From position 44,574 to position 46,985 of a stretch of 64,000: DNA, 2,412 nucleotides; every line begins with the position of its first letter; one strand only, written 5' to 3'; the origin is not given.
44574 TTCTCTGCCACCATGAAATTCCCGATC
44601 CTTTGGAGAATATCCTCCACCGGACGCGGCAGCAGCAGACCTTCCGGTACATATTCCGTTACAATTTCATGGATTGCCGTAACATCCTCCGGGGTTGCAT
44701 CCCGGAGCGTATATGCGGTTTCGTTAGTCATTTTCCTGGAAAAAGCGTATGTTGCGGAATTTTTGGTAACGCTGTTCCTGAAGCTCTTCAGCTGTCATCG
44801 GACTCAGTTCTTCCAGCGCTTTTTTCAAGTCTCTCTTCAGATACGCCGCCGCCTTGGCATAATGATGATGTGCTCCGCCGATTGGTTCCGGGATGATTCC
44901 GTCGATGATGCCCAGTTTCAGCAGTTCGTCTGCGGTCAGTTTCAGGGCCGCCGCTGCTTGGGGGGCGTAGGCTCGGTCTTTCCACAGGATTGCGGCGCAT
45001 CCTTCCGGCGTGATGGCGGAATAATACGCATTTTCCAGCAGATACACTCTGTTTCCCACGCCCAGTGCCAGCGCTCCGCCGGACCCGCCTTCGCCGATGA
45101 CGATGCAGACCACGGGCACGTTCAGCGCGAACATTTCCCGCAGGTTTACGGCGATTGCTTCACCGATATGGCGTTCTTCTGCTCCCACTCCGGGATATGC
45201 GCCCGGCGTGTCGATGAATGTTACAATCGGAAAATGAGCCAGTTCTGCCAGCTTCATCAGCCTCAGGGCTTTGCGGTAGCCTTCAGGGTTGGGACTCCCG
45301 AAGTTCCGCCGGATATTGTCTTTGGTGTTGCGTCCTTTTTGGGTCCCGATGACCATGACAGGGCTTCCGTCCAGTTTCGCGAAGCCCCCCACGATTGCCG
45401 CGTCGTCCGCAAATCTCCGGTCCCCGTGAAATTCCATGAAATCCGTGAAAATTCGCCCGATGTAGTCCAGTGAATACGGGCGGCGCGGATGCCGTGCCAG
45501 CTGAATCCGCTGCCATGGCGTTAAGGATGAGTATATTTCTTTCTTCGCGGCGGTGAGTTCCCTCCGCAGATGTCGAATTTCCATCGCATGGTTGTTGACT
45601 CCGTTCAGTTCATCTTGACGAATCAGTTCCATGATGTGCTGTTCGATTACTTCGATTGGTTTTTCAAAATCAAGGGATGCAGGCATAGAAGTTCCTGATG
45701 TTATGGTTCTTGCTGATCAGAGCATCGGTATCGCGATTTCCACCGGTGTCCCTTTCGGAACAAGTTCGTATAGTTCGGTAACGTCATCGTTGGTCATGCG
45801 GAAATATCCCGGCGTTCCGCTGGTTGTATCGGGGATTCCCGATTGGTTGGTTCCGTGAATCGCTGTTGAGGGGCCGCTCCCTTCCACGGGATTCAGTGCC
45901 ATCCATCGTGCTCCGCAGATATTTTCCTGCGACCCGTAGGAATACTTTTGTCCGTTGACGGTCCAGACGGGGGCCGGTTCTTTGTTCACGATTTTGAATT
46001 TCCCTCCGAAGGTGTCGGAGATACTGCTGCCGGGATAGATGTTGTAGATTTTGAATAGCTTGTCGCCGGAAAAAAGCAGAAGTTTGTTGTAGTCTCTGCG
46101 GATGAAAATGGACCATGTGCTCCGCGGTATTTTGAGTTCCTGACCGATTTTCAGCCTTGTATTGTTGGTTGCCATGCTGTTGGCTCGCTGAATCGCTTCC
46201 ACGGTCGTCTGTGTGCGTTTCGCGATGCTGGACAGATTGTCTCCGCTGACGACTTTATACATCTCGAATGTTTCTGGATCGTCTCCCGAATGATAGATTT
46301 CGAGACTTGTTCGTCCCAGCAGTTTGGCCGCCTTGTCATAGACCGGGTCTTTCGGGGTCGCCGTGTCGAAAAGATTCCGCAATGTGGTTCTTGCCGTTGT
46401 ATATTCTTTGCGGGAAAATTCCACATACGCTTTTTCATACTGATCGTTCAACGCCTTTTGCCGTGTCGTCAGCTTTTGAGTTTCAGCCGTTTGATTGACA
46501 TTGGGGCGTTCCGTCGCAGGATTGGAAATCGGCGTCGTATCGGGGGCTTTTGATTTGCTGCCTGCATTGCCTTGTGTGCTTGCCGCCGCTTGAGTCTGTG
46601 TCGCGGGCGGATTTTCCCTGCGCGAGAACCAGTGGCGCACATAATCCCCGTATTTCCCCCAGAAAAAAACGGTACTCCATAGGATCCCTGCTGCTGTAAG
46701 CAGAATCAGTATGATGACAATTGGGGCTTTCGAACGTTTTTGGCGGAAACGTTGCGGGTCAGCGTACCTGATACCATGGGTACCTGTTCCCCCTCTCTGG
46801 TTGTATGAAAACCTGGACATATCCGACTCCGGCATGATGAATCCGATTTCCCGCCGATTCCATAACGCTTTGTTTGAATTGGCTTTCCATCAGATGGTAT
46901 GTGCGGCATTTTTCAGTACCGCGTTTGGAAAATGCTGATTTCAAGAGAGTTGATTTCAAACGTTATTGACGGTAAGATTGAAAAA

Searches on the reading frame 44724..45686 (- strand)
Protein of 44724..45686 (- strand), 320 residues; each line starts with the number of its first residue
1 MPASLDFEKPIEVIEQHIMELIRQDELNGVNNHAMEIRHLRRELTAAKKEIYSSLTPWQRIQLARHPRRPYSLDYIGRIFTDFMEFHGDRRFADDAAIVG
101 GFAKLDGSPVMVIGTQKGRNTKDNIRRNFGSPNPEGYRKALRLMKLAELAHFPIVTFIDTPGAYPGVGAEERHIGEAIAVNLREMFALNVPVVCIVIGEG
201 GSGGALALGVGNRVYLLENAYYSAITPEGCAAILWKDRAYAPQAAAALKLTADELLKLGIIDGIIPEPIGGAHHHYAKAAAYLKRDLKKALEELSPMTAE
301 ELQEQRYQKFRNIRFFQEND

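Call 8: search_protein_families(library=pfam, proteins=[window:44724-45686:-], max_evalue=0.01)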
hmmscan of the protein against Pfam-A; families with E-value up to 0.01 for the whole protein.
window:44724-45686:- (320 aa): 2 families
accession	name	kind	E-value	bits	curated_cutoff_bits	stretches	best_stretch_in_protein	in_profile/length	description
PF03255.19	ACCA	-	4e-139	463.5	23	1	5-313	2-309/310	Acetyl co-enzyme A carboxylase carboxyltransferase-like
PF01039.27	Carboxyl_trans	-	4e-16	59.2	22.3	1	20-244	200-426/493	Carboxyl transferase domain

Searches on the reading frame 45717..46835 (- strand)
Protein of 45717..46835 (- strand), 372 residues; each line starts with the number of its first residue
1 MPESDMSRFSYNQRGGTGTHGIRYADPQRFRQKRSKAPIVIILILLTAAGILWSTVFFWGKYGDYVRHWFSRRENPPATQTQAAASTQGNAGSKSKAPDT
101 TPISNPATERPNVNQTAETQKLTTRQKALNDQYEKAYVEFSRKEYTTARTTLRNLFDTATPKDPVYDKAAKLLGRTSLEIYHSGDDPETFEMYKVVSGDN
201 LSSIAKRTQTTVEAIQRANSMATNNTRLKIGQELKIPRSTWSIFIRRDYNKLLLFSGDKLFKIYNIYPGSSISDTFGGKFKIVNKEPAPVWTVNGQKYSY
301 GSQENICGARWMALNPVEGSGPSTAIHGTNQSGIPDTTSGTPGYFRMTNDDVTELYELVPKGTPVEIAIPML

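Call 8: search_protein_families(library=pfam, proteins=[window:45717-46835:-], max_evalue=0.01)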
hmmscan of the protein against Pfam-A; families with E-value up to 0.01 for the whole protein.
window:45717-46835:- (372 aa): 4 families
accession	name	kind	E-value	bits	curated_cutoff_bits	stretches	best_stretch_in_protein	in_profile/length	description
PF01476.26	LysM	-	2.2e-14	53.5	20.9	1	193-237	1-43/43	LysM domain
PF03734.19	YkuD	-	7.5e-10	40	23.4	1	243-367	4-146/146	L,D-transpeptidase catalytic domain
PF23446.1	LysM1_NFP_LYK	-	0.0038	18.5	36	0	199-237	16-54/60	NFP/LYK LysM1 domain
PF23472.1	LysM2_CERK1_LYK3_4_5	-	0.0078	16.5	27.4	0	193-237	8-54/56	LYK3/4/5 LysM2 domain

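Call 19: find_encoding_contigs(protein=window:45717-46835:-, flank=4000, max_places=10)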
Protein window:45717-46835:- (372 aa): 1 contig read that carries it; 1 place shown.
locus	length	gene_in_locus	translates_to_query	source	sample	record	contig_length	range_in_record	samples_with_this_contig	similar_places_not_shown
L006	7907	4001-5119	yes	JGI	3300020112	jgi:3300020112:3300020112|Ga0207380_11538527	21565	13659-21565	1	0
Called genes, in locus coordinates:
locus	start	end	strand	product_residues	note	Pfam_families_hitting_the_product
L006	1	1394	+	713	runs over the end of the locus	PF00069:Pkinase, PF07714:PK_Tyr_Ser-Thr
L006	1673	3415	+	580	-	PF03781:FGE-sulfatase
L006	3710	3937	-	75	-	-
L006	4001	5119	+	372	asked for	PF01476:LysM, PF03734:YkuD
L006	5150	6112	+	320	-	PF03255:ACCA, PF01039:Carboxyl_trans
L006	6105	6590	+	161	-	PF13673:Acetyltransf_10, PF00583:Acetyltransf_1, PF13508:Acetyltransf_7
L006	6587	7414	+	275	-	PF01177:Asp_Glu_race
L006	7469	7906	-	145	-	?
